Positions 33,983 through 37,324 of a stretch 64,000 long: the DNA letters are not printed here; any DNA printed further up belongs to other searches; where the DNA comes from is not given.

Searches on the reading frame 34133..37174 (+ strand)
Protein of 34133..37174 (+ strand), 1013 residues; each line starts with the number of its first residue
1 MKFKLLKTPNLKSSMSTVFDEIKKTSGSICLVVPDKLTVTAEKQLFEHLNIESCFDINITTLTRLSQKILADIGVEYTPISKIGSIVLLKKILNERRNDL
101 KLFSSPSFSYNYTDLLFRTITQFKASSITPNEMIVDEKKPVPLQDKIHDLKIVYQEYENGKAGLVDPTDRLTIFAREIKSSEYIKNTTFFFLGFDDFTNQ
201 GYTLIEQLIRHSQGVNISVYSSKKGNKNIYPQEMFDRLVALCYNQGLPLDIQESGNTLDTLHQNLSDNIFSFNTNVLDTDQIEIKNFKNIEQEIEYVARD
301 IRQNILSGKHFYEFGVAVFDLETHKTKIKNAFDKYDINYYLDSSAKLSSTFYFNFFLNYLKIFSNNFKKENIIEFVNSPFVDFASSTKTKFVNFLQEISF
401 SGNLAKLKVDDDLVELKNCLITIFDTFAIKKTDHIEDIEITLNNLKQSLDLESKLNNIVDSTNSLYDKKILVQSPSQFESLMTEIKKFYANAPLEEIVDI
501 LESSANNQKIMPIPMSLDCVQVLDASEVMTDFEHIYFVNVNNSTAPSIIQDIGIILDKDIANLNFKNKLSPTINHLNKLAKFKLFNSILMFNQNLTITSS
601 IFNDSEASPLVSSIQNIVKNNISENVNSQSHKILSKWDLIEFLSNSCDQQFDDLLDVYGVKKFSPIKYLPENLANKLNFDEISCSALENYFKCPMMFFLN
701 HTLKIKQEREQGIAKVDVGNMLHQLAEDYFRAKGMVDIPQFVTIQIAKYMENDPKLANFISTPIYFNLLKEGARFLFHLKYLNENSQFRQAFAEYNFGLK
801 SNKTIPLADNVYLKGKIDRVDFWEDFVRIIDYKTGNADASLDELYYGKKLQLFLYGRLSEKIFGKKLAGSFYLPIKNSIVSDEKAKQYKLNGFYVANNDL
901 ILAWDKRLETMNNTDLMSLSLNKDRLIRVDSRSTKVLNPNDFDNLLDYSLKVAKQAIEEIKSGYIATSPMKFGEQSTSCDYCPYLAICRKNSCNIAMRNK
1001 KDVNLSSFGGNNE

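Call 15: search_protein_families(library=pfam, proteins=[window:34133-37174:+], max_evalue=0.001)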
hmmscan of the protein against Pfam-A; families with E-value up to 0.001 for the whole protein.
window:34133-37174:+ (1013 aa): 2 families
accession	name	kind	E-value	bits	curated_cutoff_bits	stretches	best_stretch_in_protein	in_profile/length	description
PF21445.3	ADDB_N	-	3e-40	138.7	26.6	1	20-236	20-249/290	ADDB, N-terminal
PF12705.13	PDDEXK_1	-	4.9e-30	105.7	22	1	682-989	2-247/247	PD-(D/E)XK nuclease superfamily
